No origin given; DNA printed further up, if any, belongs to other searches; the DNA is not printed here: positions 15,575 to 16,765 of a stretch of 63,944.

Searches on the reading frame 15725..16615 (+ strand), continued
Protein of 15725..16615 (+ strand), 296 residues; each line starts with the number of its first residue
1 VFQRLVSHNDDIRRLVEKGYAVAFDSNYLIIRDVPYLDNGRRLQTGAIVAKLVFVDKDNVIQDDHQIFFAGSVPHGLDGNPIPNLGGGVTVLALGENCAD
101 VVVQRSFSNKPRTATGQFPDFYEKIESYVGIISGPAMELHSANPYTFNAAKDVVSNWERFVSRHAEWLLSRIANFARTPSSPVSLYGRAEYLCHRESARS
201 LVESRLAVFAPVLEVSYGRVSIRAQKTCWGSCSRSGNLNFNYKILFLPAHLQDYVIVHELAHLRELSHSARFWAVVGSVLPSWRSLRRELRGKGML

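Call 21: find_related_loci(query=window:15725-16615:+, collection=genome_contigs, flank=8000)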
Query window:15725-16615:+ (296 aa) in genome_contigs; peptide patterns used: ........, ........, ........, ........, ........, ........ (x = any residue, [..] = any of these).
599 stretches matched a pattern (row limit reached: there are more); 537 encode a relative of the query (tblastn E <= 1e-3); the best 80 are kept; 80 distinct loci.
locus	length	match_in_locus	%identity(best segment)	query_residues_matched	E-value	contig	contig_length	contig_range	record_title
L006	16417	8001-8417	89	158-296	5e-78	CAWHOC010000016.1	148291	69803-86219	MAG: uncultured bacterium isolate MFD04780.bin.2.65 genome assembly, contig: contig_46037, whole genome shotgun sequence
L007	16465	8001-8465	76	1-156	1e-76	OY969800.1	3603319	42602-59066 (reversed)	MAG: uncultured Bacteroidetes bacterium isolate MFD01476.bin.1.32 genome assembly, chromosome: 1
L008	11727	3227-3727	70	1-171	2e-74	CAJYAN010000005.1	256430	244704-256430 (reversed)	MAG TPA_asm: uncultured Gammaproteobacteria bacterium isolate SRR5242447_bin.8_MetaBAT_v2.12.1_MAG genome assembly, cont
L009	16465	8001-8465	74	1-156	5e-74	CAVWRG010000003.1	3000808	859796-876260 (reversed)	MAG: uncultured Acidobacteriota bacterium isolate MFD04967.bin.1.58 genome assembly, contig: contig_7043, whole genome s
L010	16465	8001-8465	74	1-156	8e-73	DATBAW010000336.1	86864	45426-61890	MAG TPA_asm: Thermoanaerobaculia bacterium isolate SMAG_U5742 k141_384655, whole genome shotgun sequence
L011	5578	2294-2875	62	1-192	7e-72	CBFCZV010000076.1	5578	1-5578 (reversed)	MAG TPA_asm: uncultured Gammaproteobacteria bacterium isolate SRR26215676_concoct_189 genome assembly, contig: ERZ250734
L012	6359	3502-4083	60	1-192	2e-71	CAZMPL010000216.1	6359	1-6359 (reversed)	MAG TPA_asm: uncultured Pirellulales bacterium isolate SRP192927_co7_699 genome assembly, contig: NODE_28124_length_6359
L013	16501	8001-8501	66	1-171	8e-71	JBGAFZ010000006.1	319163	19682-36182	MAG: Aggregatilineales bacterium isolate MAG_MBR_H125.55 MBRH125-55_opera_contig_251, whole genome shotgun sequence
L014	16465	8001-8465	69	1-156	3e-70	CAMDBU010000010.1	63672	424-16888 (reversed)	MAG: Syntrophobacter sp. SbD2 isolate MaH-04nov19-76 genome assembly, contig: MaH-04nov19-C836, whole genome shotgun seq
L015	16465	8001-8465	71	1-156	7e-70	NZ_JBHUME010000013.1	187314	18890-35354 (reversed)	Paenibacillus gansuensis strain KCTC 3950 platanus_K_21_77_13, whole genome shotgun sequence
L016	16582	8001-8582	61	1-192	3e-69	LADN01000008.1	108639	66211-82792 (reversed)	MAG: Peptococcaceae bacterium BRH_c4a BRHa_1004749, whole genome shotgun sequence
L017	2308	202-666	68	1-156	2e-69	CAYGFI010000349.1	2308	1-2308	MAG TPA_asm: uncultured Chitinophaga sp. isolate ERP113451_co1_21 genome assembly, contig: NODE_83035_length_2308_cov_9.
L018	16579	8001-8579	60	1-192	4e-68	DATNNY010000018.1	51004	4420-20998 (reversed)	MAG TPA_asm: Pyrinomonadaceae bacterium isolate SMAG_U11517 k141_1055964, whole genome shotgun sequence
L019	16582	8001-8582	60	1-192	2e-67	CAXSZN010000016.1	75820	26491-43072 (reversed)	MAG TPA_asm: uncultured Armatimonadales bacterium isolate private_TS1974_metawrap_bin.2 genome assembly, contig: private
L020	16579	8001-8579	59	1-192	6e-67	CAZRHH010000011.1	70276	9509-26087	MAG TPA_asm: uncultured Dehalococcoidia bacterium isolate SRP136066_co1_29 genome assembly, contig: NODE_228_length_7027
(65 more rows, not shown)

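Call 27: search_solved_structures(query=P0003, max_evalue=1, show_alignments=1)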
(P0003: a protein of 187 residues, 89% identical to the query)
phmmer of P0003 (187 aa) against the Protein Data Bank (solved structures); distinct sequences matched with E-value up to 1: 1.
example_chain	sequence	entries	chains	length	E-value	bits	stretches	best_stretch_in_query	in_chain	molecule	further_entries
4jiu_A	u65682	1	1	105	0.002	21.3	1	132-177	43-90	Proabylysin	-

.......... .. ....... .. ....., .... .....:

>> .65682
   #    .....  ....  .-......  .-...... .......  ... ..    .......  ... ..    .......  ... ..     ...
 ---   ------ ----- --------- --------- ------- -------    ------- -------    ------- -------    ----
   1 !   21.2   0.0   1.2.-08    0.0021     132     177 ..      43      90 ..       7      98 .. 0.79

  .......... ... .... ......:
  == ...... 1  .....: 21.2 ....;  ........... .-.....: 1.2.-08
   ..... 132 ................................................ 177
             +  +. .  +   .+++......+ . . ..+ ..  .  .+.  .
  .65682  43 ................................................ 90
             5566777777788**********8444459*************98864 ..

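Call 28: find_homologous_proteins(query=P0003, max_evalue=0.001)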
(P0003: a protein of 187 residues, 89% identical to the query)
Query P0003 (187 aa): 781 proteins with E <= 0.001 among 1268 candidates; the best 120 are listed.
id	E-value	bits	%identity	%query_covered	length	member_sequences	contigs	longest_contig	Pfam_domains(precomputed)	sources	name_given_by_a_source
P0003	1.5e-117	408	100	100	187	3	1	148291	PF01863.24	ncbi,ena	-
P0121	7.2e-85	301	75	100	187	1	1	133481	PF01863.24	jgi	jgi:predicted metal-dependent hydrolase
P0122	1.4e-84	300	78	100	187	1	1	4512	PF01863.24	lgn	-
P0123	3.8e-76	273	80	87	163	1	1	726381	PF01863.24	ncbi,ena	-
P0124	4.7e-75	269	79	87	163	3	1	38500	PF01863.24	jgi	jgi:predicted metal-dependent hydrolase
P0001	5.4e-75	269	89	74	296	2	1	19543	PF20590.4,PF01863.24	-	-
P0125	1.6e-70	255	66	99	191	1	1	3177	PF01863.24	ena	-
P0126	4.0e-70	253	65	93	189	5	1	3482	PF01863.24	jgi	jgi:predicted metal-dependent hydrolase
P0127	5.6e-70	253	66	100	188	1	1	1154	PF01863.24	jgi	jgi:predicted metal-dependent hydrolase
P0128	1.2e-69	252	66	99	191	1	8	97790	PF01863.24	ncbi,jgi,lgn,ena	-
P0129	2.9e-69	251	67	98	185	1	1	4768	PF01863.24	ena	-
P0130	3.1e-69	250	65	100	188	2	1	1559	PF01863.24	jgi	jgi:predicted metal-dependent hydrolase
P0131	6.5e-69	249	64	100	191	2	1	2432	PF01863.24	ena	-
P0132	5.6e-68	246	64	100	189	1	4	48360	PF01863.24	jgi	jgi:predicted metal-dependent hydrolase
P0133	8.3e-68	246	64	99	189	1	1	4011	PF01863.24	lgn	-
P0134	3.2e-67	244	63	100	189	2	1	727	PF01863.24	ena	-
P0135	3.6e-67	244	63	93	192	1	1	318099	PF01863.24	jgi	jgi:predicted metal-dependent hydrolase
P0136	2.2e-66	241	64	100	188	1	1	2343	PF01863.24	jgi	jgi:predicted metal-dependent hydrolase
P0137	3.9e-66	240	65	93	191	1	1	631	PF01863.24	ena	-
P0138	9.9e-66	239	65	93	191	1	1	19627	PF01863.24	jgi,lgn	jgi:hypothetical protein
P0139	1.4e-65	238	61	100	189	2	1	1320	PF01863.24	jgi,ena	-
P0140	1.6e-65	238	63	100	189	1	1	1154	PF01863.24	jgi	jgi:predicted metal-dependent hydrolase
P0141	1.8e-65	238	60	100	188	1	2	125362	PF01863.24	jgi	jgi:predicted metal-dependent hydrolase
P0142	2.4e-65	238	62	100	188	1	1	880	PF01863.24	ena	-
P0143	5.6e-65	237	62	93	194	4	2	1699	PF01863.24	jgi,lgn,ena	-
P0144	2.1e-64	235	62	98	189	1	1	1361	PF01863.24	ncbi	-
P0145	4.7e-64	234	61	100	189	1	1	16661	PF01863.24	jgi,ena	jgi:predicted metal-dependent hydrolase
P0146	1.3e-63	232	61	100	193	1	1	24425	PF01863.24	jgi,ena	-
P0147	1.5e-63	232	60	100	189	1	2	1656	PF01863.24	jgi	jgi:predicted metal-dependent hydrolase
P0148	1.6e-63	232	59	100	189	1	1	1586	PF01863.24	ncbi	-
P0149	1.6e-63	232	62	99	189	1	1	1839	PF01863.24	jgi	jgi:predicted metal-dependent hydrolase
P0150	2.4e-63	231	62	100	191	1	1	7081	PF01863.24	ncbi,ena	-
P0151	2.6e-63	231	70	85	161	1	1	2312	PF01863.24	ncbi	-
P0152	5.2e-63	230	63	93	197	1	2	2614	PF01863.24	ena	-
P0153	1.0e-62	229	62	100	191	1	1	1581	PF01863.24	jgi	jgi:predicted metal-dependent hydrolase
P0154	2.1e-62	228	62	100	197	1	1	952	PF01863.24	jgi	jgi:predicted metal-dependent hydrolase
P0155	5.0e-62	227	59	100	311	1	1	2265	PF01863.24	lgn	-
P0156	1.7e-61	225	60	93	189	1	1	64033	PF01863.24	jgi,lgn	jgi:hypothetical protein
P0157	1.9e-61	225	58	93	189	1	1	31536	PF01863.24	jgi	jgi:predicted metal-dependent hydrolase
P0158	3.0e-60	221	59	100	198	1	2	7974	PF01863.24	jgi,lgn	jgi:predicted metal-dependent hydrolase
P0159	3.6e-60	221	60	100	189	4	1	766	PF01863.24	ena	-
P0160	4.1e-60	221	67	87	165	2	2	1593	PF01863.24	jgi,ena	-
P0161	4.4e-60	221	61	88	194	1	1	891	PF01863.24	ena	-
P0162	3.5e-59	218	60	97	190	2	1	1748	PF01863.24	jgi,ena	-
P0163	2.7e-58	215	59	100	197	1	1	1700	PF01863.24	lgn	-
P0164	9.6e-58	213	53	98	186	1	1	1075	PF01863.24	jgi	jgi:predicted metal-dependent hydrolase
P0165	3.8e-57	211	52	98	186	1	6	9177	PF01863.24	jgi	jgi:predicted metal-dependent hydrolase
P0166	3.3e-55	205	62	80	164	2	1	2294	PF01863.24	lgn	-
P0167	7.8e-54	200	51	98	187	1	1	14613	PF01863.24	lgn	-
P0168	2.8e-53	198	64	80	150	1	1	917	PF01863.24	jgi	jgi:predicted metal-dependent hydrolase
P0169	1.0e-52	197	47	99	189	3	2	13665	PF01863.24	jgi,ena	jgi:hypothetical protein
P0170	1.4e-52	196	51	99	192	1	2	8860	PF01863.24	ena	-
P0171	2.2e-52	196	49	98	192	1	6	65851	PF01863.24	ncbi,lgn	-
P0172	2.6e-52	195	54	86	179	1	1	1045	PF01863.24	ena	-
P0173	5.8e-52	194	48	99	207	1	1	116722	PF01863.24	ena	-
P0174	6.2e-52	194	48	99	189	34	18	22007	PF01863.24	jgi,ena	-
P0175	7.4e-52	194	46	99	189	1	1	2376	PF01863.24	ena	-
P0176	9.5e-52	193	47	99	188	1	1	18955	PF01863.24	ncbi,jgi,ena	ncbi:MAG: M48 family metallopeptidase [Minisyncoccia bacterium]|jgi:hypothetical protein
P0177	1.1e-51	193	46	99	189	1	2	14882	PF01863.24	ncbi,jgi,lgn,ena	ncbi:MAG: SprT family zinc-dependent metalloprotease [Patescibacteria group bacterium]|jgi:hypotheti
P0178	1.2e-51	193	46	99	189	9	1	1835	PF01863.24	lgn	-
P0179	1.8e-51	193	45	100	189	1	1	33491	PF01863.24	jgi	jgi:predicted metal-dependent hydrolase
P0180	2.5e-51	192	48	94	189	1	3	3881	PF01863.24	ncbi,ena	-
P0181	3.2e-51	192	46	99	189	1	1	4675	PF01863.24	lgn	-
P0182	5.3e-51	191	46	99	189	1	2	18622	PF01863.24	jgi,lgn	jgi:predicted metal-dependent hydrolase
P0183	7.6e-51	191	47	99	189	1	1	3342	PF01863.24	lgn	-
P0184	7.9e-51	190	46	99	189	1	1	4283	PF01863.24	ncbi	-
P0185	1.9e-50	189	45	99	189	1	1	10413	PF01863.24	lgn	-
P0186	2.3e-50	189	45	99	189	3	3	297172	PF01863.24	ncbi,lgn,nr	ncbi:MAG: M48 family metallopeptidase [Patescibacteria group bacterium]|nr:M48 family metallopeptida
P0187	3.0e-50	189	48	97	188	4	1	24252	PF01863.24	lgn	-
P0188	6.4e-50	188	46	99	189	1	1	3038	PF01863.24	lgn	-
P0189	1.6e-49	186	52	95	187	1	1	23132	PF01863.24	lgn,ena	-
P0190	1.9e-49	186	45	97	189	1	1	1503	PF01863.24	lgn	-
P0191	2.1e-49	186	46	99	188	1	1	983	PF01863.24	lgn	-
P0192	2.3e-49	186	44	99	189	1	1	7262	PF01863.24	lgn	-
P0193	2.7e-49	185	45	99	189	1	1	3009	PF01863.24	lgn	-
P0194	3.1e-49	185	43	100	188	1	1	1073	PF01863.24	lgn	-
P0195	4.9e-49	185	50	97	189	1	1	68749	PF01863.24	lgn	-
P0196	5.5e-49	184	48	97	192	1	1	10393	PF01863.24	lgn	-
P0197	9.6e-49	184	73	63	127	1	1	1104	PF01863.24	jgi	jgi:predicted metal-dependent hydrolase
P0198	1.0e-48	184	46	99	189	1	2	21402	PF01863.24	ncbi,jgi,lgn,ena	-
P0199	2.3e-48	182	47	99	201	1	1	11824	PF01863.24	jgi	jgi:predicted metal-dependent hydrolase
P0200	2.9e-48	182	54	100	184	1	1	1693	PF01863.24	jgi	-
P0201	3.9e-48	182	45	100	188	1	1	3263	PF01863.24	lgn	-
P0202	4.5e-48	181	47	97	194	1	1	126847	PF01863.24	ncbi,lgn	-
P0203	4.9e-48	181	45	99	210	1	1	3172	PF01863.24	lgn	-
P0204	6.9e-48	181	46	99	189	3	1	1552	PF01863.24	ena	-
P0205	1.4e-47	180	47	99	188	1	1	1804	PF01863.24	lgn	-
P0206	2.4e-47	179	44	97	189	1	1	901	PF01863.24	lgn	-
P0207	2.5e-47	179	50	85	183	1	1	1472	PF01863.24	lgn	-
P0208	3.6e-47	179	48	91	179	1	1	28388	PF01863.24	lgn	-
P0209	3.8e-47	178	47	96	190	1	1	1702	PF01863.24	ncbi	-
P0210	4.8e-47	178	46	93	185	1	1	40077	PF01863.24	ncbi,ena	-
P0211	4.8e-47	178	47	97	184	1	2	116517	PF01863.24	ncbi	ncbi:MAG: M48 family metallopeptidase [Candidatus Moraniibacteriota bacterium]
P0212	6.4e-47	178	48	97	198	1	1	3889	PF01863.24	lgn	-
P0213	8.0e-47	177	46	99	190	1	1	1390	PF10263.16,PF01863.24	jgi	jgi:predicted metal-dependent hydrolase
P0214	8.7e-47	177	44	100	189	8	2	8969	PF01863.24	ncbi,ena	-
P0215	1.9e-46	176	46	100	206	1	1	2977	PF01863.24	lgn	-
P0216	2.0e-46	176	44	100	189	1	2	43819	PF01863.24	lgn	-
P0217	2.9e-46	176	47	97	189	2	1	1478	PF01863.24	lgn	-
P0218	3.0e-46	176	42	100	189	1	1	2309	PF01863.24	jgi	jgi:predicted metal-dependent hydrolase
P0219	3.7e-46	175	44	97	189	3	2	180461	PF01863.24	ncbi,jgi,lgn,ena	ncbi:MAG: SprT family zinc-dependent metalloprotease [Candidatus Paceibacterota bacterium]|jgi:hypot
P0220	4.1e-46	175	47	94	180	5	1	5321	PF01863.24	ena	-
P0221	4.2e-46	175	48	91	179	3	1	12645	PF01863.24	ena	-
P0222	6.0e-46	175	43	97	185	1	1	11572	PF01863.24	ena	-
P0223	6.4e-46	174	46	97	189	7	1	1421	PF01863.24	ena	-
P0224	7.9e-46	174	42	99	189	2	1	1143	PF01863.24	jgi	-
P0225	8.7e-46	174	44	99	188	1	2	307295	PF01863.24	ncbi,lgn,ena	-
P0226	1.2e-45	174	45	86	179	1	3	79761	PF01863.24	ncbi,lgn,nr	ncbi:MAG: SprT family zinc-dependent metalloprotease [Candidatus Falkowbacteria bacterium]|nr:SprT f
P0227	1.5e-45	173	41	100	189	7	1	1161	PF01863.24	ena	-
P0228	2.3e-45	173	44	99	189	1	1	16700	PF01863.24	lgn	-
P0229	3.8e-45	172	46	97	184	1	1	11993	PF01863.24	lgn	-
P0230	3.9e-45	172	47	97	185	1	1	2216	PF01863.24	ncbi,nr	ncbi:MAG: SprT family zinc-dependent metalloprotease [bacterium]|nr:SprT family zinc-dependent metal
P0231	3.9e-45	172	46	100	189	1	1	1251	PF01863.24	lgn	-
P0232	4.1e-45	172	43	97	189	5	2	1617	PF01863.24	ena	-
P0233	4.7e-45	172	44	98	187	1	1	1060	PF01863.24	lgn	-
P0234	4.8e-45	172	44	99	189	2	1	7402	PF01863.24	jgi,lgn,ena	-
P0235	5.0e-45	172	43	97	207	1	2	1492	PF01863.24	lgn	-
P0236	5.6e-45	171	49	94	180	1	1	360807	PF01863.24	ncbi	-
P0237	7.2e-45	171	44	97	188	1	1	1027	PF01863.24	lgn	-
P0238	1.1e-44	170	46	96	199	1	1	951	PF01863.24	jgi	-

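Call 29: find_encoding_contigs(protein=P0123, flank=10000, max_places=2)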
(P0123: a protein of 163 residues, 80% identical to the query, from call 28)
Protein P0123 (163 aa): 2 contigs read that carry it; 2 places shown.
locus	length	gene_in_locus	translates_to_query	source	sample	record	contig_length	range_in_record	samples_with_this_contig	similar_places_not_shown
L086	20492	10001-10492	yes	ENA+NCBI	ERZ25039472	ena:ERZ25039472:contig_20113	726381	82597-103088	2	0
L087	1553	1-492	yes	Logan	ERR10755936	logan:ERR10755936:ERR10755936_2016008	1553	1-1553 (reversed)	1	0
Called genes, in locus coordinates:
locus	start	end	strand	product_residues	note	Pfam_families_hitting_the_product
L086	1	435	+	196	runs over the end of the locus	PF07963:N_methyl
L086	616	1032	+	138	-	PF00164:Ribosom_S12_S23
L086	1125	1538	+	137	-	PF00177:Ribosomal_S7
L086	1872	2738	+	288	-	PF00009:GTP_EFTU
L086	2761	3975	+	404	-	PF22042:EF-G_D2, PF03144:GTP_EFTU_D2, PF14492:EFG_III, PF16658:RF3_C (weak), PF03764:EFG_IV, PF00679:EFG_C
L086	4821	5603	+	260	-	PF01555:N6_N4_Mtase, PF02086:MethyltransfD12 (weak), PF01555:N6_N4_Mtase (weak)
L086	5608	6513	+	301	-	-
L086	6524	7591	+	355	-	PF02086:MethyltransfD12, PF03602:Cons_hypoth95 (faint)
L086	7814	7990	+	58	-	-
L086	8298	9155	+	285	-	PF02498:Bro-N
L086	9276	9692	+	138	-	-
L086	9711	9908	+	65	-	-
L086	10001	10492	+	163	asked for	PF01863:YgjP-like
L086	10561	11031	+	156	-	PF02577:BFN_dom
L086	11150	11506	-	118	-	-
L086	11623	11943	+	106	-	-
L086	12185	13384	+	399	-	PF00009:GTP_EFTU, PF03144:GTP_EFTU_D2, PF03143:GTP_EFTU_D3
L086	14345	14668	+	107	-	PF00338:Ribosomal_S10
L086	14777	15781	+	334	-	-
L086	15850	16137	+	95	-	-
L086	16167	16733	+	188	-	PF18917:LiaI-LiaF-like_TM1 (weak), PF22570:LiaF-TM (weak)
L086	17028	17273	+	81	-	PF09922:LiaF-like_C (weak)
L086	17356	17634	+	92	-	-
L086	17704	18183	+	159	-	-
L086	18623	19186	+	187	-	PF00297:Ribosomal_L3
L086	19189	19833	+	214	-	PF00573:Ribosomal_L4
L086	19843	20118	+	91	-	PF00276:Ribosomal_L23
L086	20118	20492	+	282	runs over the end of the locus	PF00181:Ribosomal_L2_N, PF03947:Ribosomal_L2_C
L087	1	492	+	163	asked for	PF01863:YgjP-like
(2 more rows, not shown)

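Call 30: find_encoding_contigs(protein=P0121, flank=10000, max_places=2)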
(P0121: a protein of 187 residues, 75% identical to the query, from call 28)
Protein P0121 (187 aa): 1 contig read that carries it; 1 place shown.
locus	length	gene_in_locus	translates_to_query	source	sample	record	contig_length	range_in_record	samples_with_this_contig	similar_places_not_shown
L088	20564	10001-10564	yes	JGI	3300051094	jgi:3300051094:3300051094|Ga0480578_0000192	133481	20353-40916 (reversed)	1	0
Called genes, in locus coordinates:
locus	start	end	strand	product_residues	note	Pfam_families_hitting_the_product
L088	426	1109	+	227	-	PF02163:Peptidase_M50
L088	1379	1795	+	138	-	PF00164:Ribosom_S12_S23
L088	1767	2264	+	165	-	PF00177:Ribosomal_S7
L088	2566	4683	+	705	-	PF00009:GTP_EFTU, PF22042:EF-G_D2, PF03144:GTP_EFTU_D2, PF14492:EFG_III, PF16658:RF3_C (weak), PF03764:EFG_IV, PF00679:EFG_C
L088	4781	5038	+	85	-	-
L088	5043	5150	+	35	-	-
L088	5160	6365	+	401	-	PF00145:DNA_methylase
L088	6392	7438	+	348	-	-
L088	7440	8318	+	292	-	-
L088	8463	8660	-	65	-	-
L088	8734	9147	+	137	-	PF02452:PemK_toxin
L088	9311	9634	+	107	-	-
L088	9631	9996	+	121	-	-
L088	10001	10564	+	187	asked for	PF01863:YgjP-like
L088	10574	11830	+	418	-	PF07963:N_methyl, PF13385:Laminin_G_3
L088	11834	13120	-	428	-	PF07963:N_methyl, PF13385:Laminin_G_3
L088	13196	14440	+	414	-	PF14240:YHYH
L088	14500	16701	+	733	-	PF01471:PG_binding_1, PF13385:Laminin_G_3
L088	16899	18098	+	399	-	PF00009:GTP_EFTU, PF03144:GTP_EFTU_D2, PF03143:GTP_EFTU_D3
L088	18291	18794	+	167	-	-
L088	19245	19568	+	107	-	PF00338:Ribosomal_S10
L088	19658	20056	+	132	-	PF02452:PemK_toxin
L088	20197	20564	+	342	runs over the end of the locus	-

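Call 53: predict_structure(alignment_id=A4)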
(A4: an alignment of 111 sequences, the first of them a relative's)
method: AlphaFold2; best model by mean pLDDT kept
length: 187 residues; sequences in the alignment: 111
mean_pLDDT: 91.7   pTM: 0.67
mean pLDDT of the five models: 91.7, 91.4, 91.0, 90.2, 90.2
residues with pLDDT >= 90: 145; 70-90: 32; 50-70: 10; < 50: 0
segments of 3 or more residues with pLDDT < 50: none
pLDDT, mean of each block of 10 residues (from residue 1): 86 94 95 91 92 95 82 65 95 99 97 92 95 95 98 95 98 97 79
secondary structure, 60 per line:
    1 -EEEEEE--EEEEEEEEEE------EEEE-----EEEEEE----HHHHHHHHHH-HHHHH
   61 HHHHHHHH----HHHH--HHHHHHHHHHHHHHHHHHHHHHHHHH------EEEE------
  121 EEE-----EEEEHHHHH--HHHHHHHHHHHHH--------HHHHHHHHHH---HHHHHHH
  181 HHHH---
elements in order: E2-7 E10-19 E26-29 E35-40 H45-54 H56-68 H73-76 H79-104 E111-114 E121-123 E129-132 H133-137 H140-152 H161-170 H174-184
